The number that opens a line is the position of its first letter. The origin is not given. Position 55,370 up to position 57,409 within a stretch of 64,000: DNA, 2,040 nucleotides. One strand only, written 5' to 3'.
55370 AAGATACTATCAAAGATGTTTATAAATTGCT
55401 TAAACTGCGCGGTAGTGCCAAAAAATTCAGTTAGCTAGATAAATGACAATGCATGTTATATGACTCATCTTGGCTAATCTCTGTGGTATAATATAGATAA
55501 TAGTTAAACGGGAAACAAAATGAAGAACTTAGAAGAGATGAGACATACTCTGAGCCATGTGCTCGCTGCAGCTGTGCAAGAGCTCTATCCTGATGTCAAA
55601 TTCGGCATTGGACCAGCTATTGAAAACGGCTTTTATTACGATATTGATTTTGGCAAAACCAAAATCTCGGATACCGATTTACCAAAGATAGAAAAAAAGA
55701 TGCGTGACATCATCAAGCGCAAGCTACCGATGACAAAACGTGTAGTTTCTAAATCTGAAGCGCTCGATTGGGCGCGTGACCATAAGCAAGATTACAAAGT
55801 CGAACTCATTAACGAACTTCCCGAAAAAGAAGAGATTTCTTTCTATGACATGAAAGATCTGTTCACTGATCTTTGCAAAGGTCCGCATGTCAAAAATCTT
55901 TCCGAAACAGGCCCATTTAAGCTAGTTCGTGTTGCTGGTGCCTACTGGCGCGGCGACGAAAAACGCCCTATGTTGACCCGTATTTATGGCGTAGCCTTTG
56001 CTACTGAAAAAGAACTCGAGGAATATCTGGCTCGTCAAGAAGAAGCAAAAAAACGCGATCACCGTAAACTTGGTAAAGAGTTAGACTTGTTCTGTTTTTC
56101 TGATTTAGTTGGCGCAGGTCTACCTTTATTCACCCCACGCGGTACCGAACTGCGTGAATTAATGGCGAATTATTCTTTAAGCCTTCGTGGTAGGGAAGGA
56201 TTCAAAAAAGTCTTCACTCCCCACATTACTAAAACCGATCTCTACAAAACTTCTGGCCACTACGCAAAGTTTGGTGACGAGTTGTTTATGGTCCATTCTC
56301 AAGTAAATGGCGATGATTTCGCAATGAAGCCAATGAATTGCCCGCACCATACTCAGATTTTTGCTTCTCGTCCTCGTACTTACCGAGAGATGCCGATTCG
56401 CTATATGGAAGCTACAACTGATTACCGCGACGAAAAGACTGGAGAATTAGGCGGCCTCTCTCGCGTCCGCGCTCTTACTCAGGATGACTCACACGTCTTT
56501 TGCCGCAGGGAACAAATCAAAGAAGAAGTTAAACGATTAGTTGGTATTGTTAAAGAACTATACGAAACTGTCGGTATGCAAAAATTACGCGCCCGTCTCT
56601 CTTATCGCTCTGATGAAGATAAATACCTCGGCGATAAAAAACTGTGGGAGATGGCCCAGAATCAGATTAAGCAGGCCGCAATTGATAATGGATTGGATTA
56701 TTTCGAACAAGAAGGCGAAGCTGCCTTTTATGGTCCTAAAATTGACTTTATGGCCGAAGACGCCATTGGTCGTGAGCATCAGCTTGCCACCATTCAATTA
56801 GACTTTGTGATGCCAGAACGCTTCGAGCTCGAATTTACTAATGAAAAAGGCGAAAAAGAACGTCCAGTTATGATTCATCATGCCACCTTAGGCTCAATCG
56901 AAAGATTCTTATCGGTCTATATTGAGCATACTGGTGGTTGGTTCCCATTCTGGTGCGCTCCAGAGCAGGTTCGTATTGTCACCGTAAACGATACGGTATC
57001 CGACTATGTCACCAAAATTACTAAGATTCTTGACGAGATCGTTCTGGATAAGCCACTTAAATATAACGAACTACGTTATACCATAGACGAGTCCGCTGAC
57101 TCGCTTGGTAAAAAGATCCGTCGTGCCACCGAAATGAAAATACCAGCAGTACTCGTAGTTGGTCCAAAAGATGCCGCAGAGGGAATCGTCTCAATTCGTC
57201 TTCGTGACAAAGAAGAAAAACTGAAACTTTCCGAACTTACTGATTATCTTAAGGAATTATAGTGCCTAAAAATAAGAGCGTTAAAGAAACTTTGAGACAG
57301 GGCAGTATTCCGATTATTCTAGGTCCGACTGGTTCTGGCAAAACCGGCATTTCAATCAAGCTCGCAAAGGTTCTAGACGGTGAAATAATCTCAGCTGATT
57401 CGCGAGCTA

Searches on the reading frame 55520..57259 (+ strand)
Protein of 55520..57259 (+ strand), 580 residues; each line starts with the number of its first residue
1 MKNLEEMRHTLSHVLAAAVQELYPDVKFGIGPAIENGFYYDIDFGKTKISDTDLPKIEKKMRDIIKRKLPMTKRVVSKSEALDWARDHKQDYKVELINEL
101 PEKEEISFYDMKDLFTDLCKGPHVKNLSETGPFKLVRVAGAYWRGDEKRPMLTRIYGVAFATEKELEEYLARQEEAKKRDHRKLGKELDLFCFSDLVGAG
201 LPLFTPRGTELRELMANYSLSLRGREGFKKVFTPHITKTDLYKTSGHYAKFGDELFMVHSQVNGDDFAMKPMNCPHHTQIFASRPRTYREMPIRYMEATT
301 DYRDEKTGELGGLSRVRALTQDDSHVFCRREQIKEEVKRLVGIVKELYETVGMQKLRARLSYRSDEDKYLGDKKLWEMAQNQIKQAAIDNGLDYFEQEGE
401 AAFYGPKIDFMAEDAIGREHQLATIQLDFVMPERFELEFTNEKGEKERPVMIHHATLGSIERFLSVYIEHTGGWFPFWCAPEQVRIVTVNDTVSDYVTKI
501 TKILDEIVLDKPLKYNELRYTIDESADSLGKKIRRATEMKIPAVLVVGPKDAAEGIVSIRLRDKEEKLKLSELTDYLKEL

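Call 57: search_protein_families(library=pfam, proteins=[window:55520-57259:+], max_evalue=0.001)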
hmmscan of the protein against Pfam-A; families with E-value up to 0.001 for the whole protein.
window:55520-57259:+ (580 aa): 3 families
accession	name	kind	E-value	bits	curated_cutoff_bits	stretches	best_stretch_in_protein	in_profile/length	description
PF00587.30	tRNA-synt_2b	-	4e-42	144.7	29.3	1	261-470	5-178/179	tRNA synthetase class II core domain (G, H, P, S and T)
PF03129.25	HGTP_anticodon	-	8.2e-16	58.4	21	1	483-579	1-93/94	Anticodon binding domain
PF07973.19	tRNA_SAD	-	2.4e-13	50.3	24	1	106-156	1-44/44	Threonyl and Alanyl tRNA synthetase second additional domain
